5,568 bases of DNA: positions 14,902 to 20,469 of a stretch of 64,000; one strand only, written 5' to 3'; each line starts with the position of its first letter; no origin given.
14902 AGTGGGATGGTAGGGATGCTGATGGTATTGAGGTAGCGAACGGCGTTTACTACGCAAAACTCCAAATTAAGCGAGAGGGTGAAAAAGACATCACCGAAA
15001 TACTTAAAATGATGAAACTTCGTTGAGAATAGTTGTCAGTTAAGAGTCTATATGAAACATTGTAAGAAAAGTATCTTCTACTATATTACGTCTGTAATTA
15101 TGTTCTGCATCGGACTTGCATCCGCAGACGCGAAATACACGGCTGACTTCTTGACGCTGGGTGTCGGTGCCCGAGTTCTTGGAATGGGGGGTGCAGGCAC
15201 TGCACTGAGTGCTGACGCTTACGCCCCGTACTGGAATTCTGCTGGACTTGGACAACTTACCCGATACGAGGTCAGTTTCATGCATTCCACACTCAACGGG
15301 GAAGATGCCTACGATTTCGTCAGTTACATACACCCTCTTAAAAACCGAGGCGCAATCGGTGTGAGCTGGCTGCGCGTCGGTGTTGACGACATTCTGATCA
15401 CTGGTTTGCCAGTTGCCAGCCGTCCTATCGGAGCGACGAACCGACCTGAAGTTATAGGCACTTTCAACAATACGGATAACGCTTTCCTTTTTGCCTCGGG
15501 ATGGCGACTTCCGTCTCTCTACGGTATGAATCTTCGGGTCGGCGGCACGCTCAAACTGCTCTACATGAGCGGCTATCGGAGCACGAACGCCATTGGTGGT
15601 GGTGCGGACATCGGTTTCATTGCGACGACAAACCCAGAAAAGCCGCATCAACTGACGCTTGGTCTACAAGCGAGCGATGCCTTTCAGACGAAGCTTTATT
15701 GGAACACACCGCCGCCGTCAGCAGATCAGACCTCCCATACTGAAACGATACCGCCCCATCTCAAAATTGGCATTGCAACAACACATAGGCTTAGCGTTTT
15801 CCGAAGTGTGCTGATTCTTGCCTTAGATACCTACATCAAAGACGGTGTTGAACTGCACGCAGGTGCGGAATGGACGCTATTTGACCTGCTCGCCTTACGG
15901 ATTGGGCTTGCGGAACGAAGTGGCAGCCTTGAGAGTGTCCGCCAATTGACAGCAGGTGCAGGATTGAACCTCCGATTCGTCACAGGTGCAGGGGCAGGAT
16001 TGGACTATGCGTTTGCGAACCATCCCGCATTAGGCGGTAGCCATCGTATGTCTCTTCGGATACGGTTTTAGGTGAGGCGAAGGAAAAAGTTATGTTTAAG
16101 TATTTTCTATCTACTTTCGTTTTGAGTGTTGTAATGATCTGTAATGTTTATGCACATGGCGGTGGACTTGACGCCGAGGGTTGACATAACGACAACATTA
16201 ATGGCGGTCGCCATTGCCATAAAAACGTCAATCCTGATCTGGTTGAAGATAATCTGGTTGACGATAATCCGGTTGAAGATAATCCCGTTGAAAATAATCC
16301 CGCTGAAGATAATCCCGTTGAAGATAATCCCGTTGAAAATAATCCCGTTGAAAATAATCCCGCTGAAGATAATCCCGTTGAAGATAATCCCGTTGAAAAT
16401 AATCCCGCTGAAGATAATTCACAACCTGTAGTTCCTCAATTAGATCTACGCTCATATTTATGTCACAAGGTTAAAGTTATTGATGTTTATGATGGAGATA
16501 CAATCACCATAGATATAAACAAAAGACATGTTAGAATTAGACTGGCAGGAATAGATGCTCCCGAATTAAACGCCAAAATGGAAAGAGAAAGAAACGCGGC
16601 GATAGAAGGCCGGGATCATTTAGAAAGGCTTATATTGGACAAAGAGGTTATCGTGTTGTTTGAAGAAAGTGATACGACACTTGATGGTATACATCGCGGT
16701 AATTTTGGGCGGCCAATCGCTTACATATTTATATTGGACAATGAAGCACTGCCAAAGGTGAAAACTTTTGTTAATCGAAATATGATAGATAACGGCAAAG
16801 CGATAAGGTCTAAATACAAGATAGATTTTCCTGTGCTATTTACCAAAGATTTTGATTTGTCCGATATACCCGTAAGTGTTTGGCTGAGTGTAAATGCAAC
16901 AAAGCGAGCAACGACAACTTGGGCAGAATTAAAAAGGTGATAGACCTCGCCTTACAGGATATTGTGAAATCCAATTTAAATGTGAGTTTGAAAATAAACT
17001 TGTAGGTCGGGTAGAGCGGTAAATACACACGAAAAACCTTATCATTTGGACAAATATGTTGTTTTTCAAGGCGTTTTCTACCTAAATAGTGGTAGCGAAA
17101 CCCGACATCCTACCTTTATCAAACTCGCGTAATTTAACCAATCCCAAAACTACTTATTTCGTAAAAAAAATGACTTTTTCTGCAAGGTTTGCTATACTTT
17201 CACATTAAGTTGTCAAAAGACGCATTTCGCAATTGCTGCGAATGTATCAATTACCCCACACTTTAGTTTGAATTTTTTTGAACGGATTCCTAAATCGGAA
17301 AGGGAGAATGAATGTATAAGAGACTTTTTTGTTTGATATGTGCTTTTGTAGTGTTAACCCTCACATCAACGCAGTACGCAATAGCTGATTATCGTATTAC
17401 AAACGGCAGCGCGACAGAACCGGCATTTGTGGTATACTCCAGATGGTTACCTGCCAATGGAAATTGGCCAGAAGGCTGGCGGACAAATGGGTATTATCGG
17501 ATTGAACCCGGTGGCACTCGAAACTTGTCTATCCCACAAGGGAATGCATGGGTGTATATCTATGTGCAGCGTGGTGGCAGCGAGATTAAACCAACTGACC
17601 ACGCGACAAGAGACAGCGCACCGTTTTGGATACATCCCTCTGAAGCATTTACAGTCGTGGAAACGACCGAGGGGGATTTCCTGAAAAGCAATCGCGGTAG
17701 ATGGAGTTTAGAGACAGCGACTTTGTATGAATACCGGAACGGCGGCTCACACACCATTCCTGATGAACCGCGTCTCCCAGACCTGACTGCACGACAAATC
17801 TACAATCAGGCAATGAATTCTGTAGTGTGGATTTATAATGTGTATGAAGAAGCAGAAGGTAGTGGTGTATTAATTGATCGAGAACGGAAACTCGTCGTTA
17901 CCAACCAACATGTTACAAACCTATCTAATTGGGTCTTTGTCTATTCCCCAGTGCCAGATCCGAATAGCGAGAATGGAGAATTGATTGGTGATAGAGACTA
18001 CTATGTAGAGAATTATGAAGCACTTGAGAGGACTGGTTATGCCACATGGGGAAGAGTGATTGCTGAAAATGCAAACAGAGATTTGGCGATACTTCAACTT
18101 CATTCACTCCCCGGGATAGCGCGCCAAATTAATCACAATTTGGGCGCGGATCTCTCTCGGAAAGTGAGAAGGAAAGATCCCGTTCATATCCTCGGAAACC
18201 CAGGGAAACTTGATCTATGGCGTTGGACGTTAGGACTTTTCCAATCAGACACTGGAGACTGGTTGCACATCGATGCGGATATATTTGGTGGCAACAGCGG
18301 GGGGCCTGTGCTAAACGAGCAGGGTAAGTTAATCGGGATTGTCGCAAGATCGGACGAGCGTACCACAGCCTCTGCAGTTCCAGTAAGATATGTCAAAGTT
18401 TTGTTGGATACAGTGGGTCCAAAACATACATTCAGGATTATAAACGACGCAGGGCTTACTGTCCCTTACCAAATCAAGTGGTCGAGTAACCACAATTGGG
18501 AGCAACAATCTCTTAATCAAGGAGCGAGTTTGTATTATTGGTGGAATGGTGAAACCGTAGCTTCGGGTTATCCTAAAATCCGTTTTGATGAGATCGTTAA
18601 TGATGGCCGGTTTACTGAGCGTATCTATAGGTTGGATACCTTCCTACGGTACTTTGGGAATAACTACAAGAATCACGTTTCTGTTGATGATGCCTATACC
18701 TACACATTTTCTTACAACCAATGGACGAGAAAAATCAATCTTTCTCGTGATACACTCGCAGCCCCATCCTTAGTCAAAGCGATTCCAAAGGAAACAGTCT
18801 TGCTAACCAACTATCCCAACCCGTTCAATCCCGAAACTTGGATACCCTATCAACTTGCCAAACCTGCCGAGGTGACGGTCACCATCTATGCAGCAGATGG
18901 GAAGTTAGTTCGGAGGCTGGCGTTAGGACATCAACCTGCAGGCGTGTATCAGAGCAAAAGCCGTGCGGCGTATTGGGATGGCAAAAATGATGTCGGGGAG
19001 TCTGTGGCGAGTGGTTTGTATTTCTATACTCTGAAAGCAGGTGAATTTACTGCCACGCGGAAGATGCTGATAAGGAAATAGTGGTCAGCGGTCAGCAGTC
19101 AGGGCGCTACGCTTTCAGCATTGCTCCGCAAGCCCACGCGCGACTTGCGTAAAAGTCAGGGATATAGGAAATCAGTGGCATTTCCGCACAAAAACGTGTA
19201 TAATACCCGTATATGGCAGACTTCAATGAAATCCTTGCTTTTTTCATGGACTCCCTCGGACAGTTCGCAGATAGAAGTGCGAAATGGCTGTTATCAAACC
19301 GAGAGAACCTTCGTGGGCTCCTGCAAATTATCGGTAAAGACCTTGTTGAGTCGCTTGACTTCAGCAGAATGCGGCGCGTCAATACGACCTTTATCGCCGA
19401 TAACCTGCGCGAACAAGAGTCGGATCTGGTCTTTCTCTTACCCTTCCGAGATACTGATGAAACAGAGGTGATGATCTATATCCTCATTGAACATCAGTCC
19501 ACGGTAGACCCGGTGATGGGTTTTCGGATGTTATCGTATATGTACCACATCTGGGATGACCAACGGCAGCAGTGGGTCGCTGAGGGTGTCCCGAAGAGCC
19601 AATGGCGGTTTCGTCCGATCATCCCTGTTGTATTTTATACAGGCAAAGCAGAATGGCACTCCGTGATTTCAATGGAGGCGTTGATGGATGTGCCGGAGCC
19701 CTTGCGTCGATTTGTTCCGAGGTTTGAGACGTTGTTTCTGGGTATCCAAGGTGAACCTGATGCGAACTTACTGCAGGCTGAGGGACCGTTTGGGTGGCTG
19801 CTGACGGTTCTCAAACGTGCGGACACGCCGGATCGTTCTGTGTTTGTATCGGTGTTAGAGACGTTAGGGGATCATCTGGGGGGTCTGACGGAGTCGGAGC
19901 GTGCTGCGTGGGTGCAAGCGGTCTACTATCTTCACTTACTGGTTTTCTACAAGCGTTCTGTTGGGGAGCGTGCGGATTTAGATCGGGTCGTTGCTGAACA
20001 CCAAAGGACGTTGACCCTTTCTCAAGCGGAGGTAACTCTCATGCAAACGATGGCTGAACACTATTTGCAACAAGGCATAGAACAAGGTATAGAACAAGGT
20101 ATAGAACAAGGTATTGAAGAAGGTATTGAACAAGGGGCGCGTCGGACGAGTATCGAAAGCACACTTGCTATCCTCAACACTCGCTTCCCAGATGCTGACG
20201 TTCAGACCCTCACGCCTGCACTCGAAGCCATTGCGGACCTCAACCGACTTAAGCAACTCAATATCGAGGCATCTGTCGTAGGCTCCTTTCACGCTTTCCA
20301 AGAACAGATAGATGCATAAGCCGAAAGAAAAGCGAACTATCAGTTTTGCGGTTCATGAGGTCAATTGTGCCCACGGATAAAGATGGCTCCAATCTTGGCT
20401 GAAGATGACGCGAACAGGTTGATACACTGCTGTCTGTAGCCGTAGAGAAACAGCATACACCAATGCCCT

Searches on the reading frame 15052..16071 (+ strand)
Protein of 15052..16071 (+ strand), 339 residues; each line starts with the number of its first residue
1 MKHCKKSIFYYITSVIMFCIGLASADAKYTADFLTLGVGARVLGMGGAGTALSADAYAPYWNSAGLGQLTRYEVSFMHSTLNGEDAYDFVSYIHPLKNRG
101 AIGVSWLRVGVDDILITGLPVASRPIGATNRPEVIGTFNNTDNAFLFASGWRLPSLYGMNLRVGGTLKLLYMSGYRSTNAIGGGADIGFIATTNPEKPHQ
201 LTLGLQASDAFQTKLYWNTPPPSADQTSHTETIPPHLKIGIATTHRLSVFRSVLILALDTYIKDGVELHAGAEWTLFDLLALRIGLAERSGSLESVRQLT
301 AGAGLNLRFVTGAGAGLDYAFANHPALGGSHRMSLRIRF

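Call 52: search_protein_families(library=pfam, proteins=[window:15052-16071:+], max_evalue=0.001)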
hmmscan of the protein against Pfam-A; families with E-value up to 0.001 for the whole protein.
window:15052-16071:+ (339 aa): 1 family
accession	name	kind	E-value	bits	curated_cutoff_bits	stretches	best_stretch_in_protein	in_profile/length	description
PF03687.19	UPF0164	-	3.5e-05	23.2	21.4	1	34-163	44-162/325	Uncharacterised protein family (UPF0164)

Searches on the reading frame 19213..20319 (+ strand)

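Call 52: search_protein_families(library=pfam, proteins=[window:19213-20319:+], max_evalue=0.001)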
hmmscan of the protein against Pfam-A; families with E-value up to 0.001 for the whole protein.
window:19213-20319:+ (368 aa): 1 family
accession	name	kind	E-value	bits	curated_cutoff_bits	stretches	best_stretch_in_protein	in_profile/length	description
PF04754.18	Transposase_31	-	1.7e-26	93.5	21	1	20-216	4-189/203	Putative transposase, YhgA-like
